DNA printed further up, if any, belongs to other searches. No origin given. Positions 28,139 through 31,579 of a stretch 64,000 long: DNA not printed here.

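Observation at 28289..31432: Methyltransferase / coiled-coil / GT2 / GT4 on one 1047-aa chain: candidate terminator, ruler and polymerase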

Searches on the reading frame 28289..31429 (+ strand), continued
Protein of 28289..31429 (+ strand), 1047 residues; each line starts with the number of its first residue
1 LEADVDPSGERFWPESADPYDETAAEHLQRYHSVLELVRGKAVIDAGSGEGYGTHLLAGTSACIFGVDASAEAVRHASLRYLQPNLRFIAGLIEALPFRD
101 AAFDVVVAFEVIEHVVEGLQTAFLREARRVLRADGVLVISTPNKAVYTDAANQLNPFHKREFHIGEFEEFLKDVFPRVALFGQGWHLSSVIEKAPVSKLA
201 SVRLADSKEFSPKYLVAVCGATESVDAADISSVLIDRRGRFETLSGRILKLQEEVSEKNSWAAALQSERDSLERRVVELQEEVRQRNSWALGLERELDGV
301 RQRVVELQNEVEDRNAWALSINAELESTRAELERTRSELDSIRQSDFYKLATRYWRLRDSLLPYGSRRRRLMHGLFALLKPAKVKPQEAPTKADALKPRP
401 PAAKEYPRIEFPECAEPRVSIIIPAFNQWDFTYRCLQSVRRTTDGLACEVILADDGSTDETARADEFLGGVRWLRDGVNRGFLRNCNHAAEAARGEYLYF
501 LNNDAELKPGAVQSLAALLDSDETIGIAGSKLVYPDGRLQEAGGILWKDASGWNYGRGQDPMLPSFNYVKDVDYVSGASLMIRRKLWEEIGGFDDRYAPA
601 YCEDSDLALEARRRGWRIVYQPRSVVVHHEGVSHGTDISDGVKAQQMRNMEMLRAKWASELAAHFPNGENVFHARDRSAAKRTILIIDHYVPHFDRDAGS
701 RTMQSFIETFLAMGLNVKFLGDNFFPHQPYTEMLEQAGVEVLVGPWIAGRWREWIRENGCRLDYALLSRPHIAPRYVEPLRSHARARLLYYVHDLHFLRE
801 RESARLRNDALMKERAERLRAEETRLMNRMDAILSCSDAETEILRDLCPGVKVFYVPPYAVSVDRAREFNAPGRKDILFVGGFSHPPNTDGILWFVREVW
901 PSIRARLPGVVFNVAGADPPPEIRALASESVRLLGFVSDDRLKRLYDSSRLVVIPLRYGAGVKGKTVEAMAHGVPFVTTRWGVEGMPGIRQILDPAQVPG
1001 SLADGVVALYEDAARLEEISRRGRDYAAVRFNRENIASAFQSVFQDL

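Call 31: find_encoding_contigs(protein=P0032, flank=10000, max_places=1)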
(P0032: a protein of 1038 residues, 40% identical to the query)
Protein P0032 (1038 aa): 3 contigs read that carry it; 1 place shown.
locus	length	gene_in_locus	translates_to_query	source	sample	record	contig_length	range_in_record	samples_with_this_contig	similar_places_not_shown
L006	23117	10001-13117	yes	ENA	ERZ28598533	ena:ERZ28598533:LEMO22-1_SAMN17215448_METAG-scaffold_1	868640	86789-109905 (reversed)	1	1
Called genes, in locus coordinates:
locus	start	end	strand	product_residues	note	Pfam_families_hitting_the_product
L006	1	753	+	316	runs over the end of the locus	PF13641:Glyco_tranf_2_3 (faint)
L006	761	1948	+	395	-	PF00535:Glycos_transf_2 (weak)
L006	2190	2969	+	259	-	PF00483:NTP_transferase, PF12804:NTP_transf_3 (weak)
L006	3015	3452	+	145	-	PF04138:GtrA_DPMS_TM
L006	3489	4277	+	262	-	PF03328:HpcH_HpaI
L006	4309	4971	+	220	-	PF00106:adh_short (weak), PF01370:Epimerase (weak), PF04321:RmlD_sub_bind (weak), PF00106:adh_short, PF13561:adh_short_C2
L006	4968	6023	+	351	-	PF01761:DHQ_synthase, PF24621:DHQS_C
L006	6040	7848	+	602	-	PF02776:TPP_enzyme_N, PF00205:TPP_enzyme_M, PF02775:TPP_enzyme_C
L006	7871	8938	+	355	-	PF01073:3Beta_HSD, PF01370:Epimerase, PF02719:Polysacc_synt_2 (faint), PF16363:GDP_Man_Dehyd, PF07993:NAD_binding_4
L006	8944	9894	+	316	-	PF00535:Glycos_transf_2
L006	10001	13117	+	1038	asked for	PF02353:CMAS, PF13489:Methyltransf_23, PF08241:Methyltransf_11, PF08242:Methyltransf_12, PF13649:Methyltransf_25, PF13847:Methyltransf_31, PF00535:Glycos_transf_2, PF13641:Glyco_tranf_2_3, +4 more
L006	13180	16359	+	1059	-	PF01757:Acyl_transf_3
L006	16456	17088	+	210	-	-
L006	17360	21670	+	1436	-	PF01520:Amidase_3, PF08481:GBS_Bsp-like, PF13205:Big_5 (faint), PF17957:Big_7 (faint), PF07495:Y_Y_Y (faint), PF08481:GBS_Bsp-like, PF03850:Tfb4 (faint), PF08481:GBS_Bsp-like, +2 more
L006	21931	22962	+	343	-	PF00288:GHMP_kinases_N, PF08544:GHMP_kinases_C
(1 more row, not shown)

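Call 32: find_related_loci(query=A1, collection=genome_contigs, flank=10000)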
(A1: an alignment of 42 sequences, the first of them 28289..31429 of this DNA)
Query A1 (1047 aa) in genome_contigs; peptide patterns used: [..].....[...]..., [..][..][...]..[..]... (x = any residue, [..] = any of these).
600 stretches matched a pattern (row limit reached: there are more); 574 encode a relative of the query (tblastn E <= 1e-3); the best 80 are kept; 80 distinct loci.
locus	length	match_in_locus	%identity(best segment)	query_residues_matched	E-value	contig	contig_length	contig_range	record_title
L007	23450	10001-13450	37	8-1047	0e+0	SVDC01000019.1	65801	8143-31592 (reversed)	MAG: Cellulosilyticum sp. isolate SIG270 NODE_243_length_65801_cov_22.277813, whole genome shotgun sequence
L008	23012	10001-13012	38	8-1045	0e+0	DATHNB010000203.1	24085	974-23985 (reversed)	MAG TPA_asm: Ferruginibacter sp. isolate SMAG_U12647 k141_3941688, whole genome shotgun sequence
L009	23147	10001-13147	40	5-1044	0e+0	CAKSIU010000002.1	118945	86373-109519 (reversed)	MAG: uncultured Eubacteriales bacterium isolate REFINED_METABAT215_TOP10_CONTIGS_1500_ASSEMBLY_K77_MERGED__Hadza_MoBio_h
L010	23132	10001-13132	39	8-1045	0e+0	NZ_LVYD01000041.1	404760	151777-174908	Niastella vici strain DJ57 contig14, whole genome shotgun sequence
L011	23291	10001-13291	37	8-1034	0e+0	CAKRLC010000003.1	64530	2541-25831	MAG: uncultured Roseburia sp. isolate REFINED_METABAT215_TOP10_CONTIGS_1500_ASSEMBLY_K77_MERGED__Hadza_MoBio_hadza-A-D_D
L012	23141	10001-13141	39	3-1032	0e+0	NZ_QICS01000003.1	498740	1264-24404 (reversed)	Lachnotalea glycerini strain DSM 28816 Ga0215715_103, whole genome shotgun sequence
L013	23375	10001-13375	38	8-1023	0e+0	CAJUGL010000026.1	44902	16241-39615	MAG TPA_asm: uncultured Acetatifactor sp. isolate MGBC140040 genome assembly, contig: MGBC140040.26, whole genome shotgu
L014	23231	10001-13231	41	8-1032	0e+0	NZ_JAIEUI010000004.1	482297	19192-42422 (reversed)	Paenibacillus piscarius strain P121 NODE_4_length_482297_cov_150.958845, whole genome shotgun sequence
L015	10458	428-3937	42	8-1047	0e+0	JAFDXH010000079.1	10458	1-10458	MAG: Bacteroidetes bacterium isolate SZAS-20 CK_MAG-73__79__length-10458, whole genome shotgun sequence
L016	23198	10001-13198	59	2-1041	0e+0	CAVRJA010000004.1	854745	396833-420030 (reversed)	MAG: uncultured Acidobacteriota bacterium isolate MFD05942.bin.2.7 genome assembly, contig: contig_21592, whole genome s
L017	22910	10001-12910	41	8-986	0e+0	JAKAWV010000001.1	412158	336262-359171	MAG: Proteobacteria bacterium isolate YP4.bin86 NODE_11_length_412158_cov_16.014579, whole genome shotgun sequence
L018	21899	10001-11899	49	404-1034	0e+0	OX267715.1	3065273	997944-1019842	Neobacillus sp. Marseille-Q6967 genome assembly, chromosome: contig00001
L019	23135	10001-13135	38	8-1047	0e+0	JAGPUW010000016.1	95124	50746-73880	MAG: Gammaproteobacteria bacterium isolate 640_Coassembly_bin.24 k141_187208, whole genome shotgun sequence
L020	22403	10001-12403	40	230-1031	0e+0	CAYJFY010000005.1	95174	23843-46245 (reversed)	MAG TPA_asm: uncultured Lachnospiraceae bacterium isolate ERP123703_co3_185 genome assembly, contig: NODE_175_length_951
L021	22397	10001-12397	40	265-1034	0e+0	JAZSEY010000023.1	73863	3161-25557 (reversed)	MAG: Lachnospiraceae bacterium isolate T1900044587_TS20190053.MAGScoT_cleanbin_000008 SGB_602_k141_1154104, whole genome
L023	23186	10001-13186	38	2-1047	0e+0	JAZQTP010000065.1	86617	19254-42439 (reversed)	MAG: Anaerotignum sp. isolate T1900045186_TC20190182.MAGScoT_cleanbin_000005 SGB_5273_k141_495880, whole genome shotgun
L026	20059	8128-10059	46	402-1045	0e+0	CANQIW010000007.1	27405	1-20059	MAG: uncultured Lachnospiraceae bacterium isolate Lapin-028__bin54 genome assembly, contig: Lapin-028__NODE_1858_length_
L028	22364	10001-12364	41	266-1034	0e+0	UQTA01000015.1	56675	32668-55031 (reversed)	uncultured Clostridium sp. isolate UMGS615 genome assembly, contig: NODE_213_length_56675_cov_7.385106, whole genome sho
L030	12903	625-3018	42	271-1047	0e+0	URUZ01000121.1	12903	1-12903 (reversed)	uncultured Clostridium sp. isolate UMGS1373 genome assembly, contig: NODE_1020_length_12903_cov_4.598082, whole genome s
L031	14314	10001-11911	46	409-1044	0e+0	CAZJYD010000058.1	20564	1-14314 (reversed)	MAG TPA_asm: uncultured Bacteroidales bacterium isolate SRP141376_co1_300 genome assembly, contig: NODE_5561_length_2056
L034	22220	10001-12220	42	294-1026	0e+0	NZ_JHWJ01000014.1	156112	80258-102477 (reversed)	[Clostridium] aerotolerans DSM 5434 T546DRAFT_scaffold00014.14_C, whole genome shotgun sequence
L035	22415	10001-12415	40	256-1045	0e+0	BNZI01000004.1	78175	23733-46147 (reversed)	Clostridia bacterium PG1894_18 DNA, sequence004, whole genome shotgun sequence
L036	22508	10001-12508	40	236-1041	0e+0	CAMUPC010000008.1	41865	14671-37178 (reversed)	MAG TPA_asm: uncultured Eubacterium sp. isolate SRR14038236_bin.36_metawrap_v1.3_MAG genome assembly, contig: NODE.1484_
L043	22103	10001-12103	44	349-1047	0e+0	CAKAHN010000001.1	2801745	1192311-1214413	MAG TPA_asm: uncultured Lachnoanaerobaculum sp. isolate DRR214959_bin.29_metaWRAP_v1.1_MAG genome assembly, contig: BNJS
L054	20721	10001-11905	46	404-1027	0e+0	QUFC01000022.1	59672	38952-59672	Lachnospiraceae bacterium AM48-27BH AM48-27BH.Scaf22, whole genome shotgun sequence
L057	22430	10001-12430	43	230-1032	0e+0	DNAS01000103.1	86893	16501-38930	MAG TPA_asm: Phycisphaerales bacterium isolate UBA12270 contig_2034, whole genome shotgun sequence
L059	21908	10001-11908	44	409-1040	0e+0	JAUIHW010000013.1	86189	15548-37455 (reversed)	MAG: Gammaproteobacteria bacterium isolate Co_bin.231 NODE_2453_length_86189_cov_2.527074, whole genome shotgun sequence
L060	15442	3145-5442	41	295-1045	0e+0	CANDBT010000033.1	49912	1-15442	MAG TPA_asm: uncultured bacterium isolate ERR6760060_bin.77_metawrap_v1.3_MAG genome assembly, contig: ERZ12802922.803,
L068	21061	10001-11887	42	408-1034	2e-178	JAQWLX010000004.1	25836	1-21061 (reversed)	MAG: Halieaceae bacterium isolate cluster2_bin.138 k141_3782182, whole genome shotgun sequence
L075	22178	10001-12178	42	321-1014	1e-176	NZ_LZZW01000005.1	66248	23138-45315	Variovorax sp. UMC13 VC13_contig000005, whole genome shotgun sequence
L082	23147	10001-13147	36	1-1047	1e-173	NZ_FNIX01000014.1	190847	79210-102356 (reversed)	Lentzea jiangxiensis strain CGMCC 4.6609, whole genome shotgun sequence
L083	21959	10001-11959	45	404-1045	0e+0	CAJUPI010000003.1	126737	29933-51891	MAG TPA_asm: uncultured Lachnospiraceae bacterium isolate MGBC164298 genome assembly, contig: MGBC164298.3, whole genome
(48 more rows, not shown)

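Call 37: search_protein_families(library=pfam, proteins=[L034:9164-10300:+, L028:8489-10300:+, L036:8219-10300:+, L026:5209-8427:+, L054:7874-10300:+, L059:8285-10300:+, L068:8348-10300:+, L075:8879-10300:+, L057:9335-10300:+, L031:7967-10300:+], max_evalue=0.0001)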
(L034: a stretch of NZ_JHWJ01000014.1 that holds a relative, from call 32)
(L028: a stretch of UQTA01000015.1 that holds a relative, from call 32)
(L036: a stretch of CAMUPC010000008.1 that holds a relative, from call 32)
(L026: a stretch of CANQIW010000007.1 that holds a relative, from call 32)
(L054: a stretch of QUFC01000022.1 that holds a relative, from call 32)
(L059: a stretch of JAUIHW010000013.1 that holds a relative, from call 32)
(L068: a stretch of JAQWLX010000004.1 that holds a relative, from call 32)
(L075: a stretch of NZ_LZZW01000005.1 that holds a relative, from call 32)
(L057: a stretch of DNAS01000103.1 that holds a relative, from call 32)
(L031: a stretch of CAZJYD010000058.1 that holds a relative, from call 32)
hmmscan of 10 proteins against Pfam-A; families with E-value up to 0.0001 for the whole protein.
L034:9164-10300:+ (379 aa): 0 families

L028:8489-10300:+ (604 aa): 0 families

L036:8219-10300:+ (694 aa): 6 families
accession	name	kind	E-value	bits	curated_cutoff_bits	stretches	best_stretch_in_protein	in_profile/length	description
PF13489.12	Methyltransf_23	-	4e-11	43.3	27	1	73-234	18-160/164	Methyltransferase domain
PF08242.18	Methyltransf_12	-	1.4e-10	42.2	30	1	81-179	1-98/98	Methyltransferase domain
PF13649.12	Methyltransf_25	-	1.1e-09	39.3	27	1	80-177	1-97/97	Methyltransferase domain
PF08241.18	Methyltransf_11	-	6.8e-09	36.7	21.2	1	81-180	1-94/95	Methyltransferase domain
PF00398.26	RrnaAD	-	8e-07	28.9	24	1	63-138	17-92/263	Ribosomal RNA adenine dimethylase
PF05401.17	NodS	-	4.5e-05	23.8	24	1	76-152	43-119/201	Nodulation protein S (NodS)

L026:5209-8427:+ (1073 aa): 7 families
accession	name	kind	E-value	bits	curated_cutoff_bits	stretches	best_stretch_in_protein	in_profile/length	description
PF04432.18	FrhB_FdhB_C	-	1.3e-21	77.5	23.3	1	153-322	2-146/150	Coenzyme F420 hydrogenase/dehydrogenase, beta subunit C terminus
PF00535.33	Glycos_transf_2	-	1.9e-14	54.4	23.3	1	992-1073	1-85/168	Glycosyl transferase family 2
PF04230.19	PS_pyruv_trans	-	1.9e-10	41.5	25.3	1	395-682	3-267/280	Polysaccharide pyruvyl transferase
PF04422.18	FrhB_FdhB_N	-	1.3e-08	35.3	22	1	69-138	1-73/78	Coenzyme F420 hydrogenase/dehydrogenase, beta subunit N-term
PF12838.12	Fer4_7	-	1.4e-08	35.5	27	1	9-55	1-49/52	4Fe-4S dicluster domain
PF14697.11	Fer4_21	-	2.5e-05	24.8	35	0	6-27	37-59/59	4Fe-4S dicluster domain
PF13187.11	Fer4_9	-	2.5e-05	24.6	27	1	10-55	2-48/52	4Fe-4S dicluster domain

L054:7874-10300:+ (809 aa): 1 family
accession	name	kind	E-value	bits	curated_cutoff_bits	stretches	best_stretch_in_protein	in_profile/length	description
PF00535.33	Glycos_transf_2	-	3.3e-17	63.4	23.3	1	726-808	1-86/168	Glycosyl transferase family 2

L059:8285-10300:+ (672 aa): 2 families
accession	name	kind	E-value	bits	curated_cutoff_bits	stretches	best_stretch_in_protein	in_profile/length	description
PF00535.33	Glycos_transf_2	-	4.2e-18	66.3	23.3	1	584-671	1-89/168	Glycosyl transferase family 2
PF13469.12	Sulfotransfer_3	-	5.6e-11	43.6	27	1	4-191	2-209/216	Sulfotransferase family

L068:8348-10300:+ (651 aa): 2 families
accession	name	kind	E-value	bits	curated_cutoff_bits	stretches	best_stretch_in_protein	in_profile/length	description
PF00535.33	Glycos_transf_2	-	2.3e-16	60.6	23.3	1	564-649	1-89/168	Glycosyl transferase family 2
PF13469.12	Sulfotransfer_3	-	1.6e-11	45.3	27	1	7-191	2-210/216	Sulfotransferase family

L075:8879-10300:+ (474 aa): 1 family
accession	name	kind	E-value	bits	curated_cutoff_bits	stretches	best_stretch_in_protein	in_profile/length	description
PF00535.33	Glycos_transf_2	-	5.1e-12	46.5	23.3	1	20-155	3-147/168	Glycosyl transferase family 2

L057:9335-10300:+ (322 aa): 0 families

L031:7967-10300:+ (778 aa): 1 family
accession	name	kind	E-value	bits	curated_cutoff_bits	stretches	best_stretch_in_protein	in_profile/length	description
PF00535.33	Glycos_transf_2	-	6.1e-18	65.8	23.3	1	690-777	1-91/168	Glycosyl transferase family 2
